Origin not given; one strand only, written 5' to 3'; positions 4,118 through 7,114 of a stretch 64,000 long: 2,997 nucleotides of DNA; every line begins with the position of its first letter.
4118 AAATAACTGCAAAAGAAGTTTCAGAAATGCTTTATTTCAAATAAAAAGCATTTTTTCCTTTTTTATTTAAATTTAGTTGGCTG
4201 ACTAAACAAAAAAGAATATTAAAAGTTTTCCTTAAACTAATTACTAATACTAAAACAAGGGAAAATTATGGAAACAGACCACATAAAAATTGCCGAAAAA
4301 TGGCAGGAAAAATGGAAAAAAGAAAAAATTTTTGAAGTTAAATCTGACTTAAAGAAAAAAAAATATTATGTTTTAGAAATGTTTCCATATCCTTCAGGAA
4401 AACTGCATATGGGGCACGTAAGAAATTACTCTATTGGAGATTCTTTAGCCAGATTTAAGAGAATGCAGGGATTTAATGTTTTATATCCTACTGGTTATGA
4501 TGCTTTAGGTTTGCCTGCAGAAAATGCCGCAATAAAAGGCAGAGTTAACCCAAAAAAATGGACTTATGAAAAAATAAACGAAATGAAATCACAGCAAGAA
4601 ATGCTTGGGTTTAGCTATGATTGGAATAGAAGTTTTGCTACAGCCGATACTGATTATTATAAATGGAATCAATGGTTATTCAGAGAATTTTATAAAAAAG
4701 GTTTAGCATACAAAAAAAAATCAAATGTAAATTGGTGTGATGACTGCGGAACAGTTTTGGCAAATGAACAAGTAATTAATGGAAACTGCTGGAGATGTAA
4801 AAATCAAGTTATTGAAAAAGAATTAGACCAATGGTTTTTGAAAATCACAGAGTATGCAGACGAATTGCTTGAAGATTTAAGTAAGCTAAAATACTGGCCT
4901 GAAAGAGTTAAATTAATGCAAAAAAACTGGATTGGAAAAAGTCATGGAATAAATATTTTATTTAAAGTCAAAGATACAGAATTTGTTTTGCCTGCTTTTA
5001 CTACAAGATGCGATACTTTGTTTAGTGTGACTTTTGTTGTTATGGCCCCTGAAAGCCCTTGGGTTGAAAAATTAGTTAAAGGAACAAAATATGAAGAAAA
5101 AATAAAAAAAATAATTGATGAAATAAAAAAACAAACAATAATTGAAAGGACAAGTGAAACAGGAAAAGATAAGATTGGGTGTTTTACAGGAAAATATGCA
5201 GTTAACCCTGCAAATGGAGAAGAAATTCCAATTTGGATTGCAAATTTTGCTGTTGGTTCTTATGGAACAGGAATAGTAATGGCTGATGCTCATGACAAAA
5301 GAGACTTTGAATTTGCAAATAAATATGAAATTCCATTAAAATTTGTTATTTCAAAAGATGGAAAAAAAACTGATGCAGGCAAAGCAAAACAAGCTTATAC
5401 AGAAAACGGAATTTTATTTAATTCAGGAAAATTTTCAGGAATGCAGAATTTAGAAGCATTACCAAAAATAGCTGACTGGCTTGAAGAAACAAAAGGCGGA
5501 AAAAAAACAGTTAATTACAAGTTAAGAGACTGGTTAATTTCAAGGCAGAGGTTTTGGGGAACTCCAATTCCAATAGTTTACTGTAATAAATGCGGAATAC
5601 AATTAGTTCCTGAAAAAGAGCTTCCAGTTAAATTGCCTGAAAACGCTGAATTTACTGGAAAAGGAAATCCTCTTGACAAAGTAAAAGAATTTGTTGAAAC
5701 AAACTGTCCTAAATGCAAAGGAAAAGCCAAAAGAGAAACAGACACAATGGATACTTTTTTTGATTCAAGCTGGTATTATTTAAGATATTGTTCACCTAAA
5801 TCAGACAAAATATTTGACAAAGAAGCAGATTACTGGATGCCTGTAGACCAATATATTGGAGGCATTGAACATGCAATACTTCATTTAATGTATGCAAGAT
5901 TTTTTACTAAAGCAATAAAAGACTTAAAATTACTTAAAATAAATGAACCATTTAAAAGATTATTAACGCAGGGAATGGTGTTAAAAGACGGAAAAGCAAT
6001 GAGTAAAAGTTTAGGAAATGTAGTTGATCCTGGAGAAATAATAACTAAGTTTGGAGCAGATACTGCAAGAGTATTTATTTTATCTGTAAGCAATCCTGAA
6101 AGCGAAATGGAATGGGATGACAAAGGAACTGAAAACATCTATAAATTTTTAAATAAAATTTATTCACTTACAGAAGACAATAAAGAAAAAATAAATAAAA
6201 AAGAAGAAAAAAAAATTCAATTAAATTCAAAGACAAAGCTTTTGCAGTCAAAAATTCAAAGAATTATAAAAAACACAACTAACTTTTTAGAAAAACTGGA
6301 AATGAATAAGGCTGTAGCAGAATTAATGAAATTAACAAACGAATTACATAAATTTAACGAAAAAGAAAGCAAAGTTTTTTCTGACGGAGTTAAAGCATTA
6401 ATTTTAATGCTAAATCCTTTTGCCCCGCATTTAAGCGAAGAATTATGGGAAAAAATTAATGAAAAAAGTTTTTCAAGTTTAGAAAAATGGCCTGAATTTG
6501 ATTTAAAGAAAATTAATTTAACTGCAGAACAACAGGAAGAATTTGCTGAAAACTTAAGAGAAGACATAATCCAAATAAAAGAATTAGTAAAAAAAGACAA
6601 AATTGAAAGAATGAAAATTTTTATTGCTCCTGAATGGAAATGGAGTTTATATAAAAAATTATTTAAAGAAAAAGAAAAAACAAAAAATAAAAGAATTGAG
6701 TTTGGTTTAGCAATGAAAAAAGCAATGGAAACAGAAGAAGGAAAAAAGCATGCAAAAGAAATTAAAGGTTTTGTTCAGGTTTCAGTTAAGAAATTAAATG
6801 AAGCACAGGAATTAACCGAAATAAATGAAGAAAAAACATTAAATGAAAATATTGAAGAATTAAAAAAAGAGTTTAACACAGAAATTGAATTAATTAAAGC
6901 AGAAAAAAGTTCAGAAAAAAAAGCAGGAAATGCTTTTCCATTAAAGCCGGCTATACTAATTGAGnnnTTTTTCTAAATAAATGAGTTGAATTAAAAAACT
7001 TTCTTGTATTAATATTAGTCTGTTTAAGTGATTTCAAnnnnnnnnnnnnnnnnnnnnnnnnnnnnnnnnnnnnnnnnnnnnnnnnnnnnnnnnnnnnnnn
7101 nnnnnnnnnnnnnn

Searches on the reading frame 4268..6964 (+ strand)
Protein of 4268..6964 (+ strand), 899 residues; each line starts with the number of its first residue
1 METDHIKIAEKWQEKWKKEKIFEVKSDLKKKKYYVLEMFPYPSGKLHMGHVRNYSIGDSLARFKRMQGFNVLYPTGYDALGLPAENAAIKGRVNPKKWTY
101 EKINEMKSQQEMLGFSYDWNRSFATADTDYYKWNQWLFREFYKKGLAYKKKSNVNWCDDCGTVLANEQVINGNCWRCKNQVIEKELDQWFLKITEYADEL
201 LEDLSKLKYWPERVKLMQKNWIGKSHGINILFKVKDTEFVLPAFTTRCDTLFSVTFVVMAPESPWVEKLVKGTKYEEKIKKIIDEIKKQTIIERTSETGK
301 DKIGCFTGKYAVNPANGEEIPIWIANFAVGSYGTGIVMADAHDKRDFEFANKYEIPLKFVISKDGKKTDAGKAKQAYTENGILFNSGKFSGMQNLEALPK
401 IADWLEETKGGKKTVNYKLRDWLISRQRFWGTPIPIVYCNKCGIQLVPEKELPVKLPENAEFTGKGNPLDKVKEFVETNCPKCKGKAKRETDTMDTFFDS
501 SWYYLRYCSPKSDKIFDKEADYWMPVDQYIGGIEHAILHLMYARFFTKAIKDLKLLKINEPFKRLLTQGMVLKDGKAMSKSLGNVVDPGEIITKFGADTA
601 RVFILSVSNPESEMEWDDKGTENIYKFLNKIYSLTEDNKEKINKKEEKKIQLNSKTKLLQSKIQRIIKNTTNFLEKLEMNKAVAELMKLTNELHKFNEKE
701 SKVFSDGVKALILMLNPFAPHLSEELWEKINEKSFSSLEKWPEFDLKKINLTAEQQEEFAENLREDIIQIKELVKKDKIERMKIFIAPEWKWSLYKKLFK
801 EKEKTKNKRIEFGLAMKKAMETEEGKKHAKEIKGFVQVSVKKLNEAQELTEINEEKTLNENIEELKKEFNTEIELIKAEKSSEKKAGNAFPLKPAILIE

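Call 30: search_protein_families(library=pfam, proteins=[window:4268-6964:+], max_evalue=0.01)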
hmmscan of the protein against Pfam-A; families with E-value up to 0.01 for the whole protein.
window:4268-6964:+ (899 aa): 6 families
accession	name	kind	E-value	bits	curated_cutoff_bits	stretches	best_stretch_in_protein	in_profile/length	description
PF00133.28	tRNA-synt_1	-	1.7e-59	202.1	22.7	2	11-223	1-226/414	tRNA synthetases class I (I, L, M and V)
PF13603.12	tRNA-synt_1_2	-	5e-59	199.4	25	1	219-406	1-185/185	Leucyl-tRNA synthetase, editing domain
PF09334.17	tRNA-synt_1g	-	9.8e-33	113.9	20.1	3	35-179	3-144/391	tRNA synthetases class I (M)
PF08264.19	Anticodon_1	-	1.1e-17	64.8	25.1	1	659-777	4-135/148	Anticodon-binding domain of tRNA ligase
PF01406.26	tRNA-synt_1e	-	0.00014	21.8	27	1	562-608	238-284/301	tRNA synthetases class I (C) catalytic domain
PF12773.13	DZR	-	0.0099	16.5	27.3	0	152-183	10-36/45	Double zinc ribbon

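Call 45: search_protein_families(library=ncbifam, proteins=[window:4268-6964:+], max_evalue=0.00001)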
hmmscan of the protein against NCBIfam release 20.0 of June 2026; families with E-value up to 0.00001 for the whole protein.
window:4268-6964:+ (899 aa): 19 families
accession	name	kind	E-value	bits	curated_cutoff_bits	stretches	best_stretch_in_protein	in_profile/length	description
TIGR00396.1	leuS_bact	equivalog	8.5e-292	970.3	548.4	1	4-750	2-779/843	leucine--tRNA ligase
NF008957.0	PRK12300.1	subfamily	1.4e-109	367.5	677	3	518-899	572-946/946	leucine--tRNA ligase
TIGR00422.1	valS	equivalog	3.4e-96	323.1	612.1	3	418-886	397-858/863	valine--tRNA ligase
NF009687.0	PRK13208.1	equivalog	6.6e-87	292.5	738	3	4-168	11-188/801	valine--tRNA ligase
TIGR00395.1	leuS_arch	equivalog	8e-87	292.2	648.5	3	518-899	566-938/938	leucine--tRNA ligase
NF004349.1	PRK05729.1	equivalog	1.4e-77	261.8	704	3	418-874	390-823/860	valine--tRNA ligase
TIGR00392.1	ileS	equivalog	4e-76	256.9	621.4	3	418-776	459-838/861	isoleucine--tRNA ligase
NF000540.1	alt_ValS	exception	1.7e-43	148.7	900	2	8-86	9-88/827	valine--tRNA ligase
NF011492.0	PRK14900.1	equivalog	4e-42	144.2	1783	2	419-771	407-746/1044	valine--tRNA ligase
NF000257.1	MupA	exception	4e-37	127.5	1900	2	417-701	432-715/1024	mupirocin-resistant isoleucine--tRNA ligase MupA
NF000258.1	MupB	exception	4.3e-37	127.5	1900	2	417-761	436-793/1033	mupirocin-resistant isoleucine--tRNA ligase MupB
TIGR00398.1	metG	equivalog_domain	1.8e-36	125.9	336.35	2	39-179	7-144/530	methionine--tRNA ligase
NF040702.1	ileS_w_GNAT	exception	7.6e-30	103.3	1999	2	420-626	637-828/1100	isoleucine--tRNA ligase, N-acetyltransferase domain-containing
NF008900.0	PRK12267.1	equivalog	3.7e-29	101.7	598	2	29-203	2-175/648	methionine--tRNA ligase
NF001100.0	PRK00133.1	equivalog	5.5e-29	101.2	587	3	30-157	4-129/676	methionine--tRNA ligase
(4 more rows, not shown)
